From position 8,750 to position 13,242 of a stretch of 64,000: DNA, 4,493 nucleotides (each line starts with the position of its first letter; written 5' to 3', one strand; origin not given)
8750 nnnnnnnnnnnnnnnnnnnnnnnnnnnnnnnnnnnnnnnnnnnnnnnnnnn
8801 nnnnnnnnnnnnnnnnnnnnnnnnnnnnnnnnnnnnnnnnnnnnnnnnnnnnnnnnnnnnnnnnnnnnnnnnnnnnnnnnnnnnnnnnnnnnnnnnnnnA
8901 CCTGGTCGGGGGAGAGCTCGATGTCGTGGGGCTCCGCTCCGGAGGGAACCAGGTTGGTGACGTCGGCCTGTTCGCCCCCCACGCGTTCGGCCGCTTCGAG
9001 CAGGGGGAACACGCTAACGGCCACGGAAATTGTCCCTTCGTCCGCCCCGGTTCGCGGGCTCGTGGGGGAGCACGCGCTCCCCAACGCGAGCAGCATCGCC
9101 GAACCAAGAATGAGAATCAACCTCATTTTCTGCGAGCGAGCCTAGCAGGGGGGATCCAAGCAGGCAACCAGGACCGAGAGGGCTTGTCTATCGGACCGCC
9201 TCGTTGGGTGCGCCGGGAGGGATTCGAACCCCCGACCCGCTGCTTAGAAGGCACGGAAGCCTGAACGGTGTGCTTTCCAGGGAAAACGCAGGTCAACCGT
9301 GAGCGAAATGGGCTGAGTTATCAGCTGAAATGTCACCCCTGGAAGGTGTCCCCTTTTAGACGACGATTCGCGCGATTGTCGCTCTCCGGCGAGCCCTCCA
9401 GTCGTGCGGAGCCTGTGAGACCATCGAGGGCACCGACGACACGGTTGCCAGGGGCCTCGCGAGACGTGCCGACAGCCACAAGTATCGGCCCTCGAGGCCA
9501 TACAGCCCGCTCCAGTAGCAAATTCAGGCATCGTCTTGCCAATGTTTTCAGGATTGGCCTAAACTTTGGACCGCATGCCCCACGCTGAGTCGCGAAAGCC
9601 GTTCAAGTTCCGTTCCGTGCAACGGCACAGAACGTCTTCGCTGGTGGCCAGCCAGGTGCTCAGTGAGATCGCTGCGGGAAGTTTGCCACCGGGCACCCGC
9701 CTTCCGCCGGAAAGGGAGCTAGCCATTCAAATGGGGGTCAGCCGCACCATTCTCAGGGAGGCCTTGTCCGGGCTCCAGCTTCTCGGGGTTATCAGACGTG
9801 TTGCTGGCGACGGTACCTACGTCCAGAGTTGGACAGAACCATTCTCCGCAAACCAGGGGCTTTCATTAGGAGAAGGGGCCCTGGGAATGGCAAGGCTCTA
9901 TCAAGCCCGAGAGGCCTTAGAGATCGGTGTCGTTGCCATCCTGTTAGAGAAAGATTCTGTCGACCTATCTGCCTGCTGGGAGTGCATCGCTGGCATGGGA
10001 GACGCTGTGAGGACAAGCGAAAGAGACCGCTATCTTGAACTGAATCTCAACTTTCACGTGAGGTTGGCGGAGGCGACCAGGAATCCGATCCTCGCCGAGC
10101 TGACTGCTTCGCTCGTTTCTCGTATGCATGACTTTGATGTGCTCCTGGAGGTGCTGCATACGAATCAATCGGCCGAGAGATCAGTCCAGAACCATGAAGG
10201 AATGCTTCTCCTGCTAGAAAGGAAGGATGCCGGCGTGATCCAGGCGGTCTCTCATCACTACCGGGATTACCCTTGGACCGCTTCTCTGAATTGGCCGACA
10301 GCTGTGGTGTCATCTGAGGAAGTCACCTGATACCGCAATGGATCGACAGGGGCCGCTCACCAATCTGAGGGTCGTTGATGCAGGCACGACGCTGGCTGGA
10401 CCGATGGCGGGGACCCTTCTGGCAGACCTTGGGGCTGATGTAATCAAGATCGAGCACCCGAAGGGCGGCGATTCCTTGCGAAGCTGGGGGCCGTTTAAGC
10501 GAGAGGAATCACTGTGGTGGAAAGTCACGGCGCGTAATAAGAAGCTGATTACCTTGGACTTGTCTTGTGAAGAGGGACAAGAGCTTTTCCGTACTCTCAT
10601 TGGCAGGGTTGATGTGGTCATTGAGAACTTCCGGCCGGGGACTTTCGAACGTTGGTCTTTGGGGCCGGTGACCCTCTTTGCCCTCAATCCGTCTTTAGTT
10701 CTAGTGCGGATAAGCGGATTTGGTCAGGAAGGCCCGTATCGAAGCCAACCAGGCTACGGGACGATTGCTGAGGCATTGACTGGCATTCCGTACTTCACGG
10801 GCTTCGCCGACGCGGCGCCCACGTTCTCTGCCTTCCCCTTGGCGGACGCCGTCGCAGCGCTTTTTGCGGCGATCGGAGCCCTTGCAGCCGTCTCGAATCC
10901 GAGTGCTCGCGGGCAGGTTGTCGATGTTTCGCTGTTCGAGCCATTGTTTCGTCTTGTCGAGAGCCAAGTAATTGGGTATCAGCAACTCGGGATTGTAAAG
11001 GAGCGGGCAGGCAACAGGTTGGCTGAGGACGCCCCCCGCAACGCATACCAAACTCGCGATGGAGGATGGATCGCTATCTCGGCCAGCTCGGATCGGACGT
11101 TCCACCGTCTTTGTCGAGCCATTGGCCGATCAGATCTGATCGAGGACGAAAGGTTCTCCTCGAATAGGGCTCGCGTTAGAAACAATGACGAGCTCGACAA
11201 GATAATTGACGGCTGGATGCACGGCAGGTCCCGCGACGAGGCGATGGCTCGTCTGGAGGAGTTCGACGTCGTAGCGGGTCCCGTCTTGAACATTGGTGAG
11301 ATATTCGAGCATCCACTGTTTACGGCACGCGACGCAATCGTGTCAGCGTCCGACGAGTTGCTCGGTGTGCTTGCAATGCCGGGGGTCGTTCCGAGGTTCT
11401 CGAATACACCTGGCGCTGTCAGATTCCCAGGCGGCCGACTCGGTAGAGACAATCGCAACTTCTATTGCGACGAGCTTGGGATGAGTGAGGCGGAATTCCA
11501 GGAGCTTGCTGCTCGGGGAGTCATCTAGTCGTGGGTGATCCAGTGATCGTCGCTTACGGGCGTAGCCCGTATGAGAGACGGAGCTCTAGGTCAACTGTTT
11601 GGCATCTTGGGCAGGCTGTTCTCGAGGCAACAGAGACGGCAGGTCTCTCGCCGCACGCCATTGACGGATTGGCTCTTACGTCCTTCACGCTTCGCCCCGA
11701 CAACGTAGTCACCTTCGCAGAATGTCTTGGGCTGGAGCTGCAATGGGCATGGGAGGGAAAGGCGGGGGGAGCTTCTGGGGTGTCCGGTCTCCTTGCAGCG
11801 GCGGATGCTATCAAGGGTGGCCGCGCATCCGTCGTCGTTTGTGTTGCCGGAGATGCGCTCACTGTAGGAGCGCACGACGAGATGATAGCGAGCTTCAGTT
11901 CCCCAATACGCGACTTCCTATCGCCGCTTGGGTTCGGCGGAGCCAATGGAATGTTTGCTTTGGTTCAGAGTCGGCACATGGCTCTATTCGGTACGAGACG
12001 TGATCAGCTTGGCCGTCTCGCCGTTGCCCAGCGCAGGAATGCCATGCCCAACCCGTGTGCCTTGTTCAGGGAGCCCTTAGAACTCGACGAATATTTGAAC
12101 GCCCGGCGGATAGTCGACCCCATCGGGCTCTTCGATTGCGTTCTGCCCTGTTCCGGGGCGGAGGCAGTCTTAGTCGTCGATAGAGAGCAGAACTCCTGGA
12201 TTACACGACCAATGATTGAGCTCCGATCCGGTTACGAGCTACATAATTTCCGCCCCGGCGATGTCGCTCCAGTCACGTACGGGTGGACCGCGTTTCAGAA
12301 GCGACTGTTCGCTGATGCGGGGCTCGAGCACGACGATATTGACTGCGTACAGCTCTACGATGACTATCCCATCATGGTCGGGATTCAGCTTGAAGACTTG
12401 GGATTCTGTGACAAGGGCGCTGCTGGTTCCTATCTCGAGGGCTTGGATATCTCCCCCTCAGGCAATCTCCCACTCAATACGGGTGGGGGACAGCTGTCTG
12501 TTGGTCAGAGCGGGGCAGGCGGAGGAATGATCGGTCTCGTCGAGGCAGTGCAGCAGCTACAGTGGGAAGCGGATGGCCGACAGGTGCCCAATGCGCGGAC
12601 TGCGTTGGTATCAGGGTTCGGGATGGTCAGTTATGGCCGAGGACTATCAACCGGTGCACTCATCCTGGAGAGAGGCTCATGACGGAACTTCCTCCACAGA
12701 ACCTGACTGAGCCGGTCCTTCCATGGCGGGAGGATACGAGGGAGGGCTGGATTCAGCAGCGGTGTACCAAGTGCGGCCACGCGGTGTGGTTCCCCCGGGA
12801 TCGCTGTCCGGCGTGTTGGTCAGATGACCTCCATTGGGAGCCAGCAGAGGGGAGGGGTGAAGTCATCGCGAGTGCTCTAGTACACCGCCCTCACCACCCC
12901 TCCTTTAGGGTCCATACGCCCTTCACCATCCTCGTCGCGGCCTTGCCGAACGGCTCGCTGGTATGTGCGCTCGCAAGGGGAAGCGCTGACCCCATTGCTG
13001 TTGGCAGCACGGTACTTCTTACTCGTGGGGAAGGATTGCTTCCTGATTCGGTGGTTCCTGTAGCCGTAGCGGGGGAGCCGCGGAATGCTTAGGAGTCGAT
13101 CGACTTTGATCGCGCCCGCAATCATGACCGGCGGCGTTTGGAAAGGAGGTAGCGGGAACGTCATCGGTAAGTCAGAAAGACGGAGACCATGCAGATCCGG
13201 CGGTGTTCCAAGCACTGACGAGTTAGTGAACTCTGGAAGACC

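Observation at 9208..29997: tRNA-Arg(TCT)-targeted ~20.7-kb island with perfect 46-bp att repeats but no recombinase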

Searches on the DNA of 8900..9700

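Call 87: search_rna_families(source=window, start=8900, end=9700, threshold=evalue, max_evalue=1, show_alignments=1)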
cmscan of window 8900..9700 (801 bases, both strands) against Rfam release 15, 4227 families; matches with E-value up to 1: 0.
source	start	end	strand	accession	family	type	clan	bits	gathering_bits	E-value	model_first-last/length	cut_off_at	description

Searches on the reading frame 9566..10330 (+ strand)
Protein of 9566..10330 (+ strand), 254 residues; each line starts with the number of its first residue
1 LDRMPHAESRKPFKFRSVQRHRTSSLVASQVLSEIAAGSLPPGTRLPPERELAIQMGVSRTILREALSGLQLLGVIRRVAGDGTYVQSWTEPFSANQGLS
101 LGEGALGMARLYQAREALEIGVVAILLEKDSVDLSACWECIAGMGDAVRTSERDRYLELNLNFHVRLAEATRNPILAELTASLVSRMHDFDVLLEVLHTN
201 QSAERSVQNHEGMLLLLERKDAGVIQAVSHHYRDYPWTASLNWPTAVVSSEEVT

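Call 7: search_protein_families(library=pfam, proteins=[window:9566-10330:+], max_evalue=0.01)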
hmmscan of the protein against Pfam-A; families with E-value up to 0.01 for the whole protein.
window:9566-10330:+ (254 aa): 2 families
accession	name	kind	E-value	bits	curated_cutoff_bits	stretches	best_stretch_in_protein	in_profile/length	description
PF00392.27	GntR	-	1.8e-16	59.9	27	1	27-86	5-64/64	Bacterial regulatory proteins, gntR family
PF07729.17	FCD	-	1.3e-14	55.1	24.3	1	111-231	2-122/125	FCD domain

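Call 60: search_protein_families(library=ncbifam, proteins=[window:9566-10330:+], max_evalue=1e-10)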
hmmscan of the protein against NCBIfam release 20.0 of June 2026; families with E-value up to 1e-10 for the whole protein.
window:9566-10330:+ (254 aa): 9 families
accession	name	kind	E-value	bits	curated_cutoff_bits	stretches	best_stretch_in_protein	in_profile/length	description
NF003011.0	PRK03837.1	subfamily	1.3e-18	67.5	260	1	15-223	6-216/241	transcriptional regulator NanR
NF007741.0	PRK10421.1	equivalog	6e-18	65.2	311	1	19-228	4-210/262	transcriptional regulator LldR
NF007001.0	PRK09464.1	equivalog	7.3e-18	65.1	330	1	18-215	6-206/254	pyruvate dehydrogenase complex transcriptional repressor PdhR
TIGR03338.1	phnR_burk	equivalog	8.5e-17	61.5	271.5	1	18-227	7-200/212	phosphonate utilization associated transcriptional regulator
NF008571.0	PRK11523.1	equivalog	2.8e-14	53.2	396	1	22-222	8-207/258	transcriptional regulator ExuR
NF007588.0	PRK10225.1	equivalog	1.5e-13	50.6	442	1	25-222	12-213/257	Uxu operon transcriptional regulator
TIGR02018.2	his_ut_repres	equivalog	2.8e-12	46.5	220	1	27-88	4-65/226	histidine utilization transcriptional repressor HutC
NF052290.2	MocR_like_YczR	exception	2.4e-11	43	487.4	1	23-97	20-94/458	MocR-like transcription factor YczR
TIGR02325.1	C_P_lyase_phnF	equivalog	5.9e-11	42.4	156.8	0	26-88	12-74/238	phosphonate metabolism transcriptional regulator PhnF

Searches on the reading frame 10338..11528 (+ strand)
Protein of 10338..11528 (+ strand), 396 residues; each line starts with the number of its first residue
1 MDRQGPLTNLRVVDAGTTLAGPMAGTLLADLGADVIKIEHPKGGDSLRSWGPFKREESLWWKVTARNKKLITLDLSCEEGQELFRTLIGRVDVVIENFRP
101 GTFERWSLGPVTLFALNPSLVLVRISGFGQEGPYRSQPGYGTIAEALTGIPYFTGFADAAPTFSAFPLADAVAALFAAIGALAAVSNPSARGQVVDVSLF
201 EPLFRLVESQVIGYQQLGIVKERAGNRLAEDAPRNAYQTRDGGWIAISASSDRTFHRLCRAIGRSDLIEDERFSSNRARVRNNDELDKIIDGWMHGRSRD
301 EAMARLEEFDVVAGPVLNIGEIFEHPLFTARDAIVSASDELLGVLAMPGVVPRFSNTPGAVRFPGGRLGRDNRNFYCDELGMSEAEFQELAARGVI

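Call 7: search_protein_families(library=pfam, proteins=[window:10338-11528:+], max_evalue=0.01)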
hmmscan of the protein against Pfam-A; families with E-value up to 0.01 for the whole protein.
window:10338-11528:+ (396 aa): 1 family
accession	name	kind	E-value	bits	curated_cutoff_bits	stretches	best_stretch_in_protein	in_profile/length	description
PF02515.22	CoA_transf_3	-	6e-113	378.1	23.3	1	7-372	1-366/366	CoA-transferase family III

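Call 17: find_encoding_contigs(protein=window:10338-11528:+, flank=10000, max_places=10)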
Protein window:10338-11528:+ (396 aa): no gene with exactly this product is on record in the collection.

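Call 60: search_protein_families(library=ncbifam, proteins=[window:10338-11528:+], max_evalue=1e-10)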
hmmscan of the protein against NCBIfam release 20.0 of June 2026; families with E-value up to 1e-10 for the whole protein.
window:10338-11528:+ (396 aa): 7 families
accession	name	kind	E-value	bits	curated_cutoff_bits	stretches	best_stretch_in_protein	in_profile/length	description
NF052585.1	SucGlutTfsCaiB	equivalog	6e-73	245.7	750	1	3-374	4-383/394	succinate--glutarate CoA-transferase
NF008511.0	PRK11430.1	equivalog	4.5e-64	216.9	522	1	3-349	6-348/381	CoA:oxalate CoA-transferase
NF041294.1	Scnl_mescCoAtase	equivalog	2.7e-61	207.8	700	1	6-338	3-341/381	succinyl-CoA:mesaconate CoA-transferase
NF003809.0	PRK05398.1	subfamily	8.3e-56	189.3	442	1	5-396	3-416/416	formyl-CoA transferase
TIGR03253.1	oxalate_frc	equivalog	9.7e-53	179.3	504.2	1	6-396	3-416/416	formyl-CoA transferase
NF002914.1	PRK03525.1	equivalog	1.9e-47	162.1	413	1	4-396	7-397/400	L-carnitine CoA-transferase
TIGR04253.1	mesacon_CoA_iso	equivalog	2.3e-24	86.1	725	1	7-395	3-399/403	2-methylfumaryl-CoA isomerase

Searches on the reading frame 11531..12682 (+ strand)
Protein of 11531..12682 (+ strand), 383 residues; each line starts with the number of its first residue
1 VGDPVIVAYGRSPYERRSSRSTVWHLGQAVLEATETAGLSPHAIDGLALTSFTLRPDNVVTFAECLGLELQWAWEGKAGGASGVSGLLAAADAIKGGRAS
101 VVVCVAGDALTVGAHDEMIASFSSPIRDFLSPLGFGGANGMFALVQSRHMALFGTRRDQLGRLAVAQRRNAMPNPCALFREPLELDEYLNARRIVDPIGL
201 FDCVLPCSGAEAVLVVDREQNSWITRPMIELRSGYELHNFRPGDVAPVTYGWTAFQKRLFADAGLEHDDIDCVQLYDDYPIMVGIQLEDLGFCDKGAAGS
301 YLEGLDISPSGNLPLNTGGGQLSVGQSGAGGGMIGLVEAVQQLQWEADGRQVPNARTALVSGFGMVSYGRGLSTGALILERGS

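Call 7: search_protein_families(library=pfam, proteins=[window:11531-12682:+], max_evalue=0.01)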
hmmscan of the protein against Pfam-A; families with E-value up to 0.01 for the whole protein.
window:11531-12682:+ (383 aa): 1 family
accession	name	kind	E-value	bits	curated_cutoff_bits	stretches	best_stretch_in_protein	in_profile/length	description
PF22691.2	Thiolase_C_1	-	7.8e-37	126.6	28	1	257-366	25-133/144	Thiolase C-terminal domain-like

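Call 60: search_protein_families(library=ncbifam, proteins=[window:11531-12682:+], max_evalue=1e-10)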
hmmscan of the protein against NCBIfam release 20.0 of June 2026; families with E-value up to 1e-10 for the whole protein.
window:11531-12682:+ (383 aa): 15 families
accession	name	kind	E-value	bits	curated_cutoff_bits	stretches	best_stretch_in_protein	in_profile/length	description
NF004811.0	PRK06158.1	subfamily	1.3e-65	221.9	421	1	2-365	8-368/384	acetyl-CoA acetyltransferase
NF005892.0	PRK07855.1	subfamily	2e-52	178.4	469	1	4-380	8-388/390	lipid-transfer protein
NF006010.0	PRK08142.1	subfamily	1.1e-51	175.8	462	1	27-381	30-387/388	thiolase domain-containing protein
NF004720.0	PRK06064.1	subfamily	1.4e-42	145.9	420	1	1-360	1-370/389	thiolase domain-containing protein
NF053570.1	AcCoTHIOL_METTL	equivalog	1.1e-32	113.4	600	1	75-362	80-368/385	acetyl-CoA acetyltransferase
NF006102.0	PRK08256.1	subfamily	1.7e-29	103.1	436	1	81-365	83-381/394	lipid-transfer protein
NF004715.0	PRK06059.1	equivalog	2.7e-27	95.7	424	2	257-370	280-393/399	lipid-transfer protein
NF005704.0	PRK07516.1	subfamily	7.2e-27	94.3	412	1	4-365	4-375/389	thiolase domain-containing protein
NF009228.0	PRK12578.1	subfamily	5.3e-26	91.1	485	1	6-356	7-365/387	thiolase domain-containing protein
NF006180.0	PRK08313.1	subfamily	7e-25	87.7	514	1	6-364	8-371/389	thiolase domain-containing protein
NF004810.0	PRK06157.1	equivalog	1.2e-24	87.2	403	1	5-364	10-382/400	acetyl-CoA acetyltransferase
NF004982.0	PRK06365.1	equivalog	1e-23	84.1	695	1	7-227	21-246/430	thiolase domain-containing protein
NF053628.1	BnzsclthlBbsBGT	equivalog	4.4e-20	71.8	750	1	87-358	91-363/389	benzoylsuccinyl-CoA thiolase subunit BbsB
NF004721.0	PRK06065.1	equivalog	1.6e-16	60.2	455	1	77-355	89-370/393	thiolase domain-containing protein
NF004722.0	PRK06066.1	equivalog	1.3e-14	53.9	516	1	83-363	88-370/385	thiolase domain-containing protein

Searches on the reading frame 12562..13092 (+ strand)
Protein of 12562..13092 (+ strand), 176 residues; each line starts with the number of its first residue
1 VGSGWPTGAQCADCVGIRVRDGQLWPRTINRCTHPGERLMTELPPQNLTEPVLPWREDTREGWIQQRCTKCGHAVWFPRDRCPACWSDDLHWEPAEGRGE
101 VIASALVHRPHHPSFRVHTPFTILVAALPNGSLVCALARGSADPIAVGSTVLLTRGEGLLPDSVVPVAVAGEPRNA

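Call 7: search_protein_families(library=pfam, proteins=[window:12562-13092:+], max_evalue=0.01)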
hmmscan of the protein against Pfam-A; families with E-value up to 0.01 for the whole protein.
window:12562-13092:+ (176 aa): 2 families
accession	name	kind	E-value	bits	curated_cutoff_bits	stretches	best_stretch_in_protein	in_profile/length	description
PF12172.15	zf-ChsH2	-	5.5e-09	36.1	23.2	1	66-90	12-36/37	ChsH2, rubredoxin-like zinc ribbon domain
PF01796.24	OB_ChsH2_C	-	3e-06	27.5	27.1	1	92-151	1-60/65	ChsH2, C-terminal OB-fold domain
